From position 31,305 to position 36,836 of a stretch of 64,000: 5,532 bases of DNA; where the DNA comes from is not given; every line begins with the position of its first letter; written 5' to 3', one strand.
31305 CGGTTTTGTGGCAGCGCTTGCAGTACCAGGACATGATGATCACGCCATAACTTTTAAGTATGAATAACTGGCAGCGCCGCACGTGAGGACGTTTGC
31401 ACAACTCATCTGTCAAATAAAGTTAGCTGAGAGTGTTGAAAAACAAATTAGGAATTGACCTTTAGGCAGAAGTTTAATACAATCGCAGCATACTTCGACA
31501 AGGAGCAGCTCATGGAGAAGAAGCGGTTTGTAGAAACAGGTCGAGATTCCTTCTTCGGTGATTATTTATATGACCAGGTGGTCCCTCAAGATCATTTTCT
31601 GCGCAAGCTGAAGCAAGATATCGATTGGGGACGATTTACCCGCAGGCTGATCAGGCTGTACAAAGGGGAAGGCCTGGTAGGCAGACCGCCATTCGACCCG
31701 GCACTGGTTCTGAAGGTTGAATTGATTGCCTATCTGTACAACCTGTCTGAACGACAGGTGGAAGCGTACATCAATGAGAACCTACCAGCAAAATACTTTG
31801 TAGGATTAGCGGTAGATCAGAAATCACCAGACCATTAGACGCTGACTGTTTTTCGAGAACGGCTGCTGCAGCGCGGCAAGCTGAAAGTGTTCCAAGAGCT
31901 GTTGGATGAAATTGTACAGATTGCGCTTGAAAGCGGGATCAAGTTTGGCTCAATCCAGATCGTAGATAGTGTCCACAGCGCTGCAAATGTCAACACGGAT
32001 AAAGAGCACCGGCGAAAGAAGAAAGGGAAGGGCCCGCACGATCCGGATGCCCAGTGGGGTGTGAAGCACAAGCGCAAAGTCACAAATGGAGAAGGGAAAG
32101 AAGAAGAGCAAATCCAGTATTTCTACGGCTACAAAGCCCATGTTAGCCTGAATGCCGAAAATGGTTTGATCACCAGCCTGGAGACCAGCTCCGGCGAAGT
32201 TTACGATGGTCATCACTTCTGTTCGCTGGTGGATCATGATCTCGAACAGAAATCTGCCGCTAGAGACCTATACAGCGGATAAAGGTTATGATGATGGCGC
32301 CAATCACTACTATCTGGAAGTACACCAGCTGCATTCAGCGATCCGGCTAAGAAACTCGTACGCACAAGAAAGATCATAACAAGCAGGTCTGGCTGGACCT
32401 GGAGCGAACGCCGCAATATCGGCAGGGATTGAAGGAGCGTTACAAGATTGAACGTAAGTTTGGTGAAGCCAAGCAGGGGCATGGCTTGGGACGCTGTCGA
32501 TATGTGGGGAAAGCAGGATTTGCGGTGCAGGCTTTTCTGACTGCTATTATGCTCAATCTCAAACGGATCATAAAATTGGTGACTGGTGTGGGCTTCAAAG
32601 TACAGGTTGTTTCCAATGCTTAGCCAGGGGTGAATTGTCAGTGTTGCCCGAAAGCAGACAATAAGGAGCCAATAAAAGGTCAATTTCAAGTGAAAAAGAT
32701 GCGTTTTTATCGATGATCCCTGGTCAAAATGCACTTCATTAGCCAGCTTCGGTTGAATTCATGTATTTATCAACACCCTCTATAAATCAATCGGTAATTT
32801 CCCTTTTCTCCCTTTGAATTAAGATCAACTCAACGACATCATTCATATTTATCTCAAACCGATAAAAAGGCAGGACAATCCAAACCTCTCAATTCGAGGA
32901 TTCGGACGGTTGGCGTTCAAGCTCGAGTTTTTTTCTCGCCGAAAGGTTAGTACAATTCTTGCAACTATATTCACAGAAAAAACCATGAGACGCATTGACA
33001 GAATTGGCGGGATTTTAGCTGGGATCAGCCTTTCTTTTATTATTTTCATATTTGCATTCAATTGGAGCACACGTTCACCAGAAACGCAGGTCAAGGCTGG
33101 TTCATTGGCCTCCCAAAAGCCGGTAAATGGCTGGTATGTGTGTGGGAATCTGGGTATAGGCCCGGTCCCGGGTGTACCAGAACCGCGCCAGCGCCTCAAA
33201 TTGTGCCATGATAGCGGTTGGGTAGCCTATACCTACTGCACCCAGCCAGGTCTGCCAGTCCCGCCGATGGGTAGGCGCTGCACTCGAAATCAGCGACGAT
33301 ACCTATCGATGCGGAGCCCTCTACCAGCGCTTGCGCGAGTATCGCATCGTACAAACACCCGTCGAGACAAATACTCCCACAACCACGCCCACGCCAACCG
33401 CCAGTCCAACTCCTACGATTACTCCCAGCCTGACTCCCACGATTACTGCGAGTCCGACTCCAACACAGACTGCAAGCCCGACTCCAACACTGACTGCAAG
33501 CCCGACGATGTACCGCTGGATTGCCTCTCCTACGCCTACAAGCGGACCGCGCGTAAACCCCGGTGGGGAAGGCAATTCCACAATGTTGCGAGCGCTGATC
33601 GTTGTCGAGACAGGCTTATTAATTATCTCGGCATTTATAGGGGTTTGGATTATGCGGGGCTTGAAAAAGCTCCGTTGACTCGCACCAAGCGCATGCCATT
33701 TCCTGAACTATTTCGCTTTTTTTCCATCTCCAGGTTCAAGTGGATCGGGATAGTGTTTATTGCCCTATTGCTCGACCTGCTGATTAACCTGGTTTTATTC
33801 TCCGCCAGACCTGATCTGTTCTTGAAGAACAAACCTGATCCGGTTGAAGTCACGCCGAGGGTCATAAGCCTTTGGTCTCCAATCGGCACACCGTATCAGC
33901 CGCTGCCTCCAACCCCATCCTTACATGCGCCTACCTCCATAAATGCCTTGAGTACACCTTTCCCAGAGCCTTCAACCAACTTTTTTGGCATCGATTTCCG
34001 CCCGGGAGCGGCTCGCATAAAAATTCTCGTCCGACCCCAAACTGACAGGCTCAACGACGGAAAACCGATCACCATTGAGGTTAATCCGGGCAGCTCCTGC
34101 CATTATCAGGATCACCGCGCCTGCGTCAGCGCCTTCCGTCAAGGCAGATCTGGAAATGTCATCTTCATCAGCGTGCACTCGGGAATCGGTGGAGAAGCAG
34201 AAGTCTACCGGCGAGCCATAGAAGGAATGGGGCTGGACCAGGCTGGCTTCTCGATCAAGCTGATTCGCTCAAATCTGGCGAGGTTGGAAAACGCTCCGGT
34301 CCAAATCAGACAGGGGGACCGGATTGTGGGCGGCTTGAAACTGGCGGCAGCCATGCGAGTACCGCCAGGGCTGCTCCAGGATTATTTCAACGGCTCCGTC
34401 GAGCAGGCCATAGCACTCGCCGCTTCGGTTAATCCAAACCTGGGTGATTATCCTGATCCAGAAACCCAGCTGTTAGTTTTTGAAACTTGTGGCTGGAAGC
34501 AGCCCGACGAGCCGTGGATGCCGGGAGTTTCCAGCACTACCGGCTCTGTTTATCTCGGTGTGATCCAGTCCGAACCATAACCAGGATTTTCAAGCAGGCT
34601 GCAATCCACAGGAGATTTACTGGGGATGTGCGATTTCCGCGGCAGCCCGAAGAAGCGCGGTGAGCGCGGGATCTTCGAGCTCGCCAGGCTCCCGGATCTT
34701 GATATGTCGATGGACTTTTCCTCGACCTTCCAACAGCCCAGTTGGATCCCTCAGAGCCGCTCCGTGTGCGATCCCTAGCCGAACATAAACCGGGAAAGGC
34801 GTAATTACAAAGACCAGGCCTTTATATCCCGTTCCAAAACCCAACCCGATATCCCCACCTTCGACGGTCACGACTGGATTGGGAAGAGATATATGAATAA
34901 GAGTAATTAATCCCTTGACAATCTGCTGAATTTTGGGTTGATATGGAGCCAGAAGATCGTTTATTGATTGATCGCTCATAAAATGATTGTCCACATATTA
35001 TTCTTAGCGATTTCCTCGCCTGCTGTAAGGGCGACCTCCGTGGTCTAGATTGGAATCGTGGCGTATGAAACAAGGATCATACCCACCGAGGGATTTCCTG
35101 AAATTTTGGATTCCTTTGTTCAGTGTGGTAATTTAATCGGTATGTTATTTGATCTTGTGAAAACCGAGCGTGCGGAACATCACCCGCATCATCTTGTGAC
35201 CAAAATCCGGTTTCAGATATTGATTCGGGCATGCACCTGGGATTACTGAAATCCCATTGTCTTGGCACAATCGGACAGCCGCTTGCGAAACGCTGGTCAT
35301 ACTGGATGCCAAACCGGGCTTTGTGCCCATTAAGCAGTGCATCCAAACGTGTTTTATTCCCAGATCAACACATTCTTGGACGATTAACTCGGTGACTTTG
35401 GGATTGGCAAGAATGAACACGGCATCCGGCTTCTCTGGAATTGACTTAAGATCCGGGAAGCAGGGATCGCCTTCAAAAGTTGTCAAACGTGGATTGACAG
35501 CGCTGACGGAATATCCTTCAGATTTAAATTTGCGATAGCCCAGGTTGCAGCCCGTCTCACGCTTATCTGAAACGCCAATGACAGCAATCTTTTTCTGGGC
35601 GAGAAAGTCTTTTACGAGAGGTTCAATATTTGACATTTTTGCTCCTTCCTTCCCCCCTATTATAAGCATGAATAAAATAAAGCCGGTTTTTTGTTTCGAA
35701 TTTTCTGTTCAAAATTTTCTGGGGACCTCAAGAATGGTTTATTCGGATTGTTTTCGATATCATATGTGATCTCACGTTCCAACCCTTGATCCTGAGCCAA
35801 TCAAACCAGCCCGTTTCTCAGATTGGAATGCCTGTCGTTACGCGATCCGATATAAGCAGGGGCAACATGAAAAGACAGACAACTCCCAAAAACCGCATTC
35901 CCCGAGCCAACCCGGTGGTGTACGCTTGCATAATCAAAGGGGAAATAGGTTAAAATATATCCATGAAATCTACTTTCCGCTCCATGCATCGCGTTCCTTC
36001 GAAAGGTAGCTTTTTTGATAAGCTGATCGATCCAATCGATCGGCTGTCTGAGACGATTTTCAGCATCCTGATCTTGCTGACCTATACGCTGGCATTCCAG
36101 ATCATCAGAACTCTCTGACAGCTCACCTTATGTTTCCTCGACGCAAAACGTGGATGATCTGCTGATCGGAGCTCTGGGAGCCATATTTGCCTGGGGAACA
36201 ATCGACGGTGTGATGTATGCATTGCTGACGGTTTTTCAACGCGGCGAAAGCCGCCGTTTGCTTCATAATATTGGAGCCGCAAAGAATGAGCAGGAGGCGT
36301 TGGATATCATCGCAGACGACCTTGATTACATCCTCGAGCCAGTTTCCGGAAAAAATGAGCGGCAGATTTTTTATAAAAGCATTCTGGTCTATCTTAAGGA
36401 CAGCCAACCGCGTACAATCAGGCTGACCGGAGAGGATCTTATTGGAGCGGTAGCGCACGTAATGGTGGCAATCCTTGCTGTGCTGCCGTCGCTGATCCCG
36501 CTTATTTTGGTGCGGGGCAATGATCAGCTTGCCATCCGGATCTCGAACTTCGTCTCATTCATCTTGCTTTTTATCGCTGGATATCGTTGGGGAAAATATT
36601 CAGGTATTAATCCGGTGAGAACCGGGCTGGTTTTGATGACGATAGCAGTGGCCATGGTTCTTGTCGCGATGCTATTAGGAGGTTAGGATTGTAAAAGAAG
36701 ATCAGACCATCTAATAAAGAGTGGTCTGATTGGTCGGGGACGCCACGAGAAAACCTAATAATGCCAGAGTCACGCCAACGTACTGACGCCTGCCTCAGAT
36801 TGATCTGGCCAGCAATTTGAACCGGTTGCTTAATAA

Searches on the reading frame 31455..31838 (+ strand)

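Call 3: search_protein_families(library=pfam, proteins=[window:31455-31838:+], max_evalue=0.01)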
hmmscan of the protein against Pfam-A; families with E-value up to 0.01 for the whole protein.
window:31455-31838:+ (127 aa): 1 family
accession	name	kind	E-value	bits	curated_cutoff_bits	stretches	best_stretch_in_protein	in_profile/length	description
PF05598.16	DUF772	-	5.1e-14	52.5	23.1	1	76-127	1-54/74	Transposase domain (DUF772)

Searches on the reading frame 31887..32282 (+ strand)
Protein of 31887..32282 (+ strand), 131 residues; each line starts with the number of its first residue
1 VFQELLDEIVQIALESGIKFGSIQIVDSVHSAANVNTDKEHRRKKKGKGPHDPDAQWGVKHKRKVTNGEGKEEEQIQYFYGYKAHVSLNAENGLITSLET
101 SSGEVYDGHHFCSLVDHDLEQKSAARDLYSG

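Call 3: search_protein_families(library=pfam, proteins=[window:31887-32282:+], max_evalue=0.01)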
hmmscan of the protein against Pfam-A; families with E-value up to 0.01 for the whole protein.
window:31887-32282:+ (131 aa): 1 family
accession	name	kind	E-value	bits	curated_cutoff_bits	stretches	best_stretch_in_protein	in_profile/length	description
PF01609.27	DDE_Tnp_1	-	7e-05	23.1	23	1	37-117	20-71/200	Transposase DDE domain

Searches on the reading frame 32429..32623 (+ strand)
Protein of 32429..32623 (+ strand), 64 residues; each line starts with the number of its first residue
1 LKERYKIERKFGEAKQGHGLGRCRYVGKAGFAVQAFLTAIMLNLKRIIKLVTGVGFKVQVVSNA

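Call 42: search_protein_families(library=pfam, proteins=[window:32429-32623:+], max_evalue=0.001)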
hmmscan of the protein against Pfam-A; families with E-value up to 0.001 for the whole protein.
window:32429-32623:+ (64 aa): 2 families
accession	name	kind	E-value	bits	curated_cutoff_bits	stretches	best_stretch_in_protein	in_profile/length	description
PF13751.12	DDE_Tnp_1_6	-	3.9e-09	37.3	25.1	1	3-48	79-125/125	Transposase DDE domain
PF01609.27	DDE_Tnp_1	-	5.3e-06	26.8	23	1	2-44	158-200/200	Transposase DDE domain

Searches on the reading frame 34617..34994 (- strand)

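Call 42: search_protein_families(library=pfam, proteins=[window:34617-34994:-], max_evalue=0.001)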
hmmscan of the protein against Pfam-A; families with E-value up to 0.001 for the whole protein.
window:34617-34994:- (125 aa): 1 family
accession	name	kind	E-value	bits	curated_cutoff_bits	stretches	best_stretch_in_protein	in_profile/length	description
PF08818.16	DUF1801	-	2.8e-07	31.3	27.2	1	24-118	3-84/85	Domain of unknown function (DU1801)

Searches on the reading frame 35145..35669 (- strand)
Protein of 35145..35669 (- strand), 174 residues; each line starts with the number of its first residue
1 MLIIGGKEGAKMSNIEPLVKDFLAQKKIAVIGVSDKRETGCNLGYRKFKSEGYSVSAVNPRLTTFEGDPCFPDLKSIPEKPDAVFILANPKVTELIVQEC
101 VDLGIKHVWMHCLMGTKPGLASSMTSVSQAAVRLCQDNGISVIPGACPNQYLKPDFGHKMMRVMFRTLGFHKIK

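Call 42: search_protein_families(library=pfam, proteins=[window:35145-35669:-], max_evalue=0.001)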
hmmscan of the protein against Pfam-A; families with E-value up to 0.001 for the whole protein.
window:35145-35669:- (174 aa): 2 families
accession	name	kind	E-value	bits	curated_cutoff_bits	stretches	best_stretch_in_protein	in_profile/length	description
PF13380.12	CoA_binding_2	-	2.6e-22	79.9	22.8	1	26-148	1-111/116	CoA binding domain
PF02629.25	CoA_binding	-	4.2e-06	27.9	22.3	1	25-110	3-93/97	CoA binding domain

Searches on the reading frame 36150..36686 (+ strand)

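Call 42: search_protein_families(library=pfam, proteins=[window:36150-36686:+], max_evalue=0.001)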
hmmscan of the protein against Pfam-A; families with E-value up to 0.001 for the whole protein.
window:36150-36686:+ (178 aa): 1 family
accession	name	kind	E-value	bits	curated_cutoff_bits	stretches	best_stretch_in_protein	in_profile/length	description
PF01988.24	VIT1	-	2.3e-05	24.8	28.1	1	100-177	137-213/214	VIT family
